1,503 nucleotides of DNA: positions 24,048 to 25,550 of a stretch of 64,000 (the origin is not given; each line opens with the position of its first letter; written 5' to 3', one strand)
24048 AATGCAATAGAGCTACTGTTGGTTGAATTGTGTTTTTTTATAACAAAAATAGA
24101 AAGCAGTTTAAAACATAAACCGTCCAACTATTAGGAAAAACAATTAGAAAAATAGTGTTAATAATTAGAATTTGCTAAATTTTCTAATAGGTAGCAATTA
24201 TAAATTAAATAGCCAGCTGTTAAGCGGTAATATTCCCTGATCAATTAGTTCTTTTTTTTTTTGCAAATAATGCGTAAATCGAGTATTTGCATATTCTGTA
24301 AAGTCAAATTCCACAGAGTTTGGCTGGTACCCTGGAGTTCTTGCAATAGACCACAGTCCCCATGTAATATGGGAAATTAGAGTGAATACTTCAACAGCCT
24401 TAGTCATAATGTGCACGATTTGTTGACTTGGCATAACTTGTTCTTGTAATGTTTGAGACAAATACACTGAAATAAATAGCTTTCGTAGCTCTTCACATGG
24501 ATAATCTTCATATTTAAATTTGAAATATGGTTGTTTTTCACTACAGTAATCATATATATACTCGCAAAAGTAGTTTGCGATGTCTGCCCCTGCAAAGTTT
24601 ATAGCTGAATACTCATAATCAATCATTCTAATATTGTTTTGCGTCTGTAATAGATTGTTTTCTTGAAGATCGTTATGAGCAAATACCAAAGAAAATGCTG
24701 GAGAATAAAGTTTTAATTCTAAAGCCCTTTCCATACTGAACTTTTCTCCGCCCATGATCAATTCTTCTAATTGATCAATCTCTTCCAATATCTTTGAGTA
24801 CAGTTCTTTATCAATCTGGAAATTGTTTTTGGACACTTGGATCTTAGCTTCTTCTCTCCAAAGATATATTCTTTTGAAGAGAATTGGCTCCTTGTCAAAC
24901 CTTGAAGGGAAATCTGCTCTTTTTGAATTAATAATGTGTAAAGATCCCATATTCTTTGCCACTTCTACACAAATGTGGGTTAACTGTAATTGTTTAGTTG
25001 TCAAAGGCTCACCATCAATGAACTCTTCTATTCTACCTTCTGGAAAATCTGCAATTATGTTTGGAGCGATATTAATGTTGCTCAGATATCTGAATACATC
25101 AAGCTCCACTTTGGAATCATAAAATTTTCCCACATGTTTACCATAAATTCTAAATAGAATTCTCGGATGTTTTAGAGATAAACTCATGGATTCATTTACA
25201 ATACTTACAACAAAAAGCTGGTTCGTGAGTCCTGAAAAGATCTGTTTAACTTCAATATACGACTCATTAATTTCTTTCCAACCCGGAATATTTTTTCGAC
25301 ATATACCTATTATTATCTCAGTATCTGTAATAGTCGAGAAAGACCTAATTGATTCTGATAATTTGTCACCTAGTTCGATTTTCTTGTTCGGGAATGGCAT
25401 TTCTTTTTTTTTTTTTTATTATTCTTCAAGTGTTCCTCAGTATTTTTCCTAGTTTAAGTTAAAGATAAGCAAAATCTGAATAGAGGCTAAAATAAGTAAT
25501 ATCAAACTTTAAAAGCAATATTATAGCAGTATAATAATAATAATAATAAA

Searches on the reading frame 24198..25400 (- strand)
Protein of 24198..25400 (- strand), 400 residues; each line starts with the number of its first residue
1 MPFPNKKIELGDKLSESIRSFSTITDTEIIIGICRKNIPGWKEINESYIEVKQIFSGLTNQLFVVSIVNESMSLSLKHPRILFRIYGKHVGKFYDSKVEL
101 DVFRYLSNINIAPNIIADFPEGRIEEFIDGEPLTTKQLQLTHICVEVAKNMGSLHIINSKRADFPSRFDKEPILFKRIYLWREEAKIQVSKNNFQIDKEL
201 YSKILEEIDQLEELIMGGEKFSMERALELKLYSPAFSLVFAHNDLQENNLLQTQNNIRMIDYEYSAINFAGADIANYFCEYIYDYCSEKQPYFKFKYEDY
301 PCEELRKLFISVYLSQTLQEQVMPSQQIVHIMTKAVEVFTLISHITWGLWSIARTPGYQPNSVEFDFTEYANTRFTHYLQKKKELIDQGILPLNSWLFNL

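Call 50: search_protein_families(library=pfam, proteins=[window:24198-25400:-], max_evalue=0.00001)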
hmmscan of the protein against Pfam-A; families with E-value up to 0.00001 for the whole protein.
window:24198-25400:- (400 aa): 2 families
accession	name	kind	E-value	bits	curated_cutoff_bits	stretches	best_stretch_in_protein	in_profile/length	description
PF01633.27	Choline_kinase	-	4.8e-73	246.5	29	1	51-378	1-299/300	Choline/ethanolamine kinase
PF01636.29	APH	-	1e-06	29.1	23.2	1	98-291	39-219/239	Phosphotransferase enzyme family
